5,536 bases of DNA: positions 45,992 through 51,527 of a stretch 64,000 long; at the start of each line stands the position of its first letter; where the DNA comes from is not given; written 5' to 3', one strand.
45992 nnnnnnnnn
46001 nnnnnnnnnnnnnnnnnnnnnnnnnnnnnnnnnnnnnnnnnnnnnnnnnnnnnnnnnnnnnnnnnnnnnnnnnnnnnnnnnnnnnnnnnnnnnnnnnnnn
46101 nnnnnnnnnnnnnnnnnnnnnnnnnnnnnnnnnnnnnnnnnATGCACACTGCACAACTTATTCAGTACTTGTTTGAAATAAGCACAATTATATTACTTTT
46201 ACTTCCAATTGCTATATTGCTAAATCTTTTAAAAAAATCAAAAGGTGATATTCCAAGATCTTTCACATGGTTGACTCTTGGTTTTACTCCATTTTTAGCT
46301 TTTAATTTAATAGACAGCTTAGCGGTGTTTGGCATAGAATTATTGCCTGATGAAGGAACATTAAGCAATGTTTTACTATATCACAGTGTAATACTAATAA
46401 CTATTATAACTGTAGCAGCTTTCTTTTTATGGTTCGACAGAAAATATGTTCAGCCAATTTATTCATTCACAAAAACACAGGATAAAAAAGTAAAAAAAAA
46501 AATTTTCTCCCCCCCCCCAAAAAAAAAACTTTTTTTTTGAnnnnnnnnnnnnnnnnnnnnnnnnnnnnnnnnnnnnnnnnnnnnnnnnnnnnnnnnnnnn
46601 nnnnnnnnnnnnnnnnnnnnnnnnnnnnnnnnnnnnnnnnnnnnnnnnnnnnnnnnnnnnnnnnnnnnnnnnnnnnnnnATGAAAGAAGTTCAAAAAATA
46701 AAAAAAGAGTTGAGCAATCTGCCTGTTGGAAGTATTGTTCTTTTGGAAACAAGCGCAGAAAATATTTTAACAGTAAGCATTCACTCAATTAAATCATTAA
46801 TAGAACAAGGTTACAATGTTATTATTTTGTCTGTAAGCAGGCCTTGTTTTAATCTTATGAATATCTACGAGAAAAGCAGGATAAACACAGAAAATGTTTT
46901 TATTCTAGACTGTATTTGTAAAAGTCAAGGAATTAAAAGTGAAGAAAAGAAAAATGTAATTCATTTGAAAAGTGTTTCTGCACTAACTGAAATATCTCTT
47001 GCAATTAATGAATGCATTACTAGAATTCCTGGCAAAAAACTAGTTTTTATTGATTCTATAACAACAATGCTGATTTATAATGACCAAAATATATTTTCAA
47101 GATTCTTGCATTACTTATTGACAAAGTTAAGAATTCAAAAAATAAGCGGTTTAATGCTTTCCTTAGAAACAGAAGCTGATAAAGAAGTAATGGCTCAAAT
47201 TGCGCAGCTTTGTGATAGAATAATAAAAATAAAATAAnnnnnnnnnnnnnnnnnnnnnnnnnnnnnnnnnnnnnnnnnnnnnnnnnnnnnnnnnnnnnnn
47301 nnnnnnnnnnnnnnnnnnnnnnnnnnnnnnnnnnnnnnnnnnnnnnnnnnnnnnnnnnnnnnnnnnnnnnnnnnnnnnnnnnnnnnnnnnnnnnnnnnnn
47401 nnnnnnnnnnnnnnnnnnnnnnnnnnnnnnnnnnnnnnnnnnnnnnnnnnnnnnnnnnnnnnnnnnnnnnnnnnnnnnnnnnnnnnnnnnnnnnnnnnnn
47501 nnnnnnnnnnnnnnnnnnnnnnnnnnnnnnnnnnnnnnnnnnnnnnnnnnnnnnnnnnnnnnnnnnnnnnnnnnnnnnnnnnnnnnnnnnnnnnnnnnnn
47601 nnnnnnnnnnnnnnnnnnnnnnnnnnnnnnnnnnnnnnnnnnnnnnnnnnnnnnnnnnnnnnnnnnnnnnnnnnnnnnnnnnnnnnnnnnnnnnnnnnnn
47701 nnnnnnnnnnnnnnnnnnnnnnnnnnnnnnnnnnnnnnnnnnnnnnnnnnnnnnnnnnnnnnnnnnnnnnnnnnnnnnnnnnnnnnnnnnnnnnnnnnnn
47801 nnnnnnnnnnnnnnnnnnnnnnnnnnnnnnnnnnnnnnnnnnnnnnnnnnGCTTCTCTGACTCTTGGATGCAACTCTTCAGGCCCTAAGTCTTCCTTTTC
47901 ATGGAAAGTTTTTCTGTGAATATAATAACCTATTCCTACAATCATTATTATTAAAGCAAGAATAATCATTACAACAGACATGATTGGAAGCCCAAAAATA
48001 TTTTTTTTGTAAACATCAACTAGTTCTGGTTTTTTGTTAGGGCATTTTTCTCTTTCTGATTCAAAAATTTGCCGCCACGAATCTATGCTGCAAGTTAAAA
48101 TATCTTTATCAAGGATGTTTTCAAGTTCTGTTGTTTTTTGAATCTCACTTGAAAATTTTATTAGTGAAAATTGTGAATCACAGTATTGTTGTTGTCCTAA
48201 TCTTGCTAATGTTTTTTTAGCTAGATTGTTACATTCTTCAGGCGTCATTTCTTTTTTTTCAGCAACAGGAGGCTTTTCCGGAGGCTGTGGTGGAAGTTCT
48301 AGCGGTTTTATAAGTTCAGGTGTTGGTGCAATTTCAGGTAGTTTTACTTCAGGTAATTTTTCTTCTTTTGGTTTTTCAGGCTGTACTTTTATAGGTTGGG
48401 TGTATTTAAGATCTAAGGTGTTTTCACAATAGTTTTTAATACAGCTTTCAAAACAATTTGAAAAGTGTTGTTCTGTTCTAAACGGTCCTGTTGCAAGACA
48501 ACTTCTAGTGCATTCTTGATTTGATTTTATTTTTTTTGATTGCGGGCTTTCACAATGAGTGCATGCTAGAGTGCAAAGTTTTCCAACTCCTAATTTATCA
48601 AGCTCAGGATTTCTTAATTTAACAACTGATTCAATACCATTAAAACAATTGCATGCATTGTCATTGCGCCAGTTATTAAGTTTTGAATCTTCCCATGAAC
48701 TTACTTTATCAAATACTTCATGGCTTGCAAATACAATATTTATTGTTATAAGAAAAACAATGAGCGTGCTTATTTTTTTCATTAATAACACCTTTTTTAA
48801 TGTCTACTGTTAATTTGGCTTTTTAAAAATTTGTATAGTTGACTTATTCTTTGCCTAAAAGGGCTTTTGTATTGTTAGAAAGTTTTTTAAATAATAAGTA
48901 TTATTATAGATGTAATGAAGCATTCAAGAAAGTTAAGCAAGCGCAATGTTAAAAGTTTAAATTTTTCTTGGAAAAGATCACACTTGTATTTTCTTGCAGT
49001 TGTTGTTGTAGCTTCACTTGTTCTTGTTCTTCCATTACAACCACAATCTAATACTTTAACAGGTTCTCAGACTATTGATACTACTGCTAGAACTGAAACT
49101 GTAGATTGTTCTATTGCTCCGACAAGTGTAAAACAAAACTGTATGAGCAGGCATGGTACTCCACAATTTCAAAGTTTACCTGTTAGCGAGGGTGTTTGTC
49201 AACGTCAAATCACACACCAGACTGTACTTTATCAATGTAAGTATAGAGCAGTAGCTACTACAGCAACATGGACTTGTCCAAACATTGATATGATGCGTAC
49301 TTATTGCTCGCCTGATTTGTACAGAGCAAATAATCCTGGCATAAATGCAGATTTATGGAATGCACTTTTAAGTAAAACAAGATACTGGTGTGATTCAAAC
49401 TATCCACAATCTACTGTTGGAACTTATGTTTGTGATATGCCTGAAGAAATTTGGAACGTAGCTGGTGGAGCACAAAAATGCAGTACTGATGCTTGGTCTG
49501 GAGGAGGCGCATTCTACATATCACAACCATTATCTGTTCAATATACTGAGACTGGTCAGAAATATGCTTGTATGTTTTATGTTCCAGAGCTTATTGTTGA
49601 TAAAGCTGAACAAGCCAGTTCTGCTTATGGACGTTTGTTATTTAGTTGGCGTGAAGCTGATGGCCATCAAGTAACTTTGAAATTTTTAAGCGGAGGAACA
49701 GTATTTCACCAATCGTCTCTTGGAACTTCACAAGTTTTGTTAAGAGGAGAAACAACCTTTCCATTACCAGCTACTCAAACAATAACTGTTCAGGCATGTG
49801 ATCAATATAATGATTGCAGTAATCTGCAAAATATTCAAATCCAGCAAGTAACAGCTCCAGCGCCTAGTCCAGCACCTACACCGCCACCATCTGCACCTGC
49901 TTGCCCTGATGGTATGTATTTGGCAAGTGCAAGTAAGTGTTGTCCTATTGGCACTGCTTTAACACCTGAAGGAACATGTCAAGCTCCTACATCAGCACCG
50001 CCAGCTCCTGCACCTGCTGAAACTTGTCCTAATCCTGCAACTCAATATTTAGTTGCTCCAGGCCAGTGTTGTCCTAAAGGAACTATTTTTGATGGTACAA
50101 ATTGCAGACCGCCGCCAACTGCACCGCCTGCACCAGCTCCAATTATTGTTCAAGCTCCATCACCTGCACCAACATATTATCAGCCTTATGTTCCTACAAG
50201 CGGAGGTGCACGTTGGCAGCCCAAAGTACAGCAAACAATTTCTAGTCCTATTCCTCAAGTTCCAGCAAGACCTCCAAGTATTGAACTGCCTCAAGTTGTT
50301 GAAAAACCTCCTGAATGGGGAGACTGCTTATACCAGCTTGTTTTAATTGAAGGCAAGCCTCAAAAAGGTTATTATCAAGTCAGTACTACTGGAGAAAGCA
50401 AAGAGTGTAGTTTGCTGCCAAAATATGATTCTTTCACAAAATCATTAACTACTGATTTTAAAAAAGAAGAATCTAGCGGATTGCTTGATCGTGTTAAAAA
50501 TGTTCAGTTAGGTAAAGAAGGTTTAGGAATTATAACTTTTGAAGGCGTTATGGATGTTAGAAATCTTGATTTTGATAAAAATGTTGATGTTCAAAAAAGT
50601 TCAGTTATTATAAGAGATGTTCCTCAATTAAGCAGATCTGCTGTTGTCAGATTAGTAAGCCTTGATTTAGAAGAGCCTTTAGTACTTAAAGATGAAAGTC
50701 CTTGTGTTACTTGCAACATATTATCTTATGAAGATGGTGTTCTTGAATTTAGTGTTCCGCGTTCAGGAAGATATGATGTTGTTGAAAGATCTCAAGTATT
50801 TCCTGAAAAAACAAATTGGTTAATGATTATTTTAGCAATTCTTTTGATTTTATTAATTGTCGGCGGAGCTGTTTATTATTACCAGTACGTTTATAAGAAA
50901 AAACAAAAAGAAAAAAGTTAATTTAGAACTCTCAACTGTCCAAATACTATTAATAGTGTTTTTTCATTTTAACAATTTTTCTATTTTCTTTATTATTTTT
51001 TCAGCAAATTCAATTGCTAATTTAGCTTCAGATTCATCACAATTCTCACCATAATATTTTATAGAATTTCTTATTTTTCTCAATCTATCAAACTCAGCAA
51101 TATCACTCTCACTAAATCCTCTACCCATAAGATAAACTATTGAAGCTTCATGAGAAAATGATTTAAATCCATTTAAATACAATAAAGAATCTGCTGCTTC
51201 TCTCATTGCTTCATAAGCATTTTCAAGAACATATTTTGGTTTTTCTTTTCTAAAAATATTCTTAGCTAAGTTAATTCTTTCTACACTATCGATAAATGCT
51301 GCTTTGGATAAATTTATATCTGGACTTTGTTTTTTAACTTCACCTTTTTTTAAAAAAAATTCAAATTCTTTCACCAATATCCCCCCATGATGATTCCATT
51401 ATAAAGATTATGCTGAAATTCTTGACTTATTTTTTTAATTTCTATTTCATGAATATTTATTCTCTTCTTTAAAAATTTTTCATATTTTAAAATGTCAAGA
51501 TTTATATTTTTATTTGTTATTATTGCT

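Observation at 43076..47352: Cluster of one wHTH-KaiC ATPase, three P-loop-less KaiC-like paralogs, two tandem RHH proteins and a palindromic operator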

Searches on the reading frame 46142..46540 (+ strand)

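Call 3: search_protein_families(library=pfam, proteins=[window:46142-46540:+], max_evalue=1)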
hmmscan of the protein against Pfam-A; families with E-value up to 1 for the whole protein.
window:46142-46540:+ (132 aa): 3 families
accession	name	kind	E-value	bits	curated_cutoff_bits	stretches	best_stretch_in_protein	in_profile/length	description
PF04276.17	DUF443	-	0.0036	17.6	26.2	1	30-131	52-145/202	Protein of unknown function (DUF443)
PF04144.18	SCAMP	-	0.042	14.5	27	1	42-103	31-87/172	SCAMP family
PF10066.14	DUF2304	-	0.22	12.2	25.5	1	12-91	3-80/106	Uncharacterized conserved protein (DUF2304)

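Call 28: search_protein_families(library=ncbifam, proteins=[window:46142-46540:+], max_evalue=1)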
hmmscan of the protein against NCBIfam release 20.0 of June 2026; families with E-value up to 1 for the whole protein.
window:46142-46540:+ (132 aa): 3 families
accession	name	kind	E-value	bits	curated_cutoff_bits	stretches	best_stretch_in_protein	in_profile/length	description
NF041581.1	SosA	equivalog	0.069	13.3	60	1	74-99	6-31/77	DNA damage-induced cell division inhibitor SosA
TIGR01218.1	Gpos_tandem_5TM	subfamily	0.21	11.3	35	1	75-132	93-149/208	tandem five-TM protein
NF047874.1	MASE3_PAS_HK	subfamily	0.31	9.7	560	1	8-102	16-107/655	MASE3 domain-containing sensor histidine kinase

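Call 62: search_protein_families(library=padloc, proteins=[window:46142-46540:+], max_evalue=0.01)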
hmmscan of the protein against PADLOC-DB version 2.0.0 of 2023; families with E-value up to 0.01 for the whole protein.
window:46142-46540:+ (132 aa): 0 families

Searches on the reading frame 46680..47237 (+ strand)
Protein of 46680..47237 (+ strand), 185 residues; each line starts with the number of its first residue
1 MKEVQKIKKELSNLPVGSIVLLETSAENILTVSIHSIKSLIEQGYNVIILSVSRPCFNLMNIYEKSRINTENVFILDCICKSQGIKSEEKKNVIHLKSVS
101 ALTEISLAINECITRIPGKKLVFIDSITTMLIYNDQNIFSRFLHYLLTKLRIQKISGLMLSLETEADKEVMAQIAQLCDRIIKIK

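Call 3: search_protein_families(library=pfam, proteins=[window:46680-47237:+], max_evalue=1)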
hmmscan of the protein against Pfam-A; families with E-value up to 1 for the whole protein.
window:46680-47237:+ (185 aa): 6 families
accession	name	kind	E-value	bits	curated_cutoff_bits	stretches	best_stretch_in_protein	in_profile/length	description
PF24336.1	DUF7504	-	9.7e-08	33.1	27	1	71-183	57-178/179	Family of unknown function (DUF7504)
PF23365.1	DUF7090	-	3.7e-06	27.2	27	1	62-184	60-182/192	Family of unknown function (DUF7090)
PF06745.19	ATPase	-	1.9e-05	24.6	26.6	1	69-184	73-187/231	KaiC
PF10483.15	Elong_Iki1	-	0.016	15.2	22.5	1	87-148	55-119/292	Elongator subunit Iki1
PF05763.18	DUF835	-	0.051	13.8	33.1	1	98-166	57-123/136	Protein of unknown function (DUF835)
PF05625.17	PAXNEB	-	1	8.8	28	1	92-184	171-272/366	PAXNEB protein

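Call 28: search_protein_families(library=ncbifam, proteins=[window:46680-47237:+], max_evalue=1)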
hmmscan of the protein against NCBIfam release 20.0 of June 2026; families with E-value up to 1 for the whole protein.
window:46680-47237:+ (185 aa): 1 family
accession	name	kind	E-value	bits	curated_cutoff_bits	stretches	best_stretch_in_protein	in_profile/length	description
NF006799.0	PRK09302.1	equivalog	0.04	12.5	408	1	109-184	355-432/515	circadian clock protein KaiC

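Call 62: search_protein_families(library=padloc, proteins=[window:46680-47237:+], max_evalue=0.01)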
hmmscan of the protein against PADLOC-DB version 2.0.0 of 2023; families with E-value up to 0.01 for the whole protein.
window:46680-47237:+ (185 aa): 0 families

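Call 91: find_encoding_contigs(protein=window:46680-47237:+, flank=6000, max_places=6)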
Protein window:46680-47237:+ (185 aa): no gene with exactly this product is on record in the collection.

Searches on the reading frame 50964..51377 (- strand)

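Call 27: search_protein_families(library=pfam, proteins=[window:50964-51377:-], max_evalue=0.01)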
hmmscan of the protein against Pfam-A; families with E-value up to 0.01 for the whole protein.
window:50964-51377:- (137 aa): 1 family
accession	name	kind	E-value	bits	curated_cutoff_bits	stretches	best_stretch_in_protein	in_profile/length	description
PF05168.19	HEPN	-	7.1e-06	26.6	22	1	33-134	10-116/117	HEPN domain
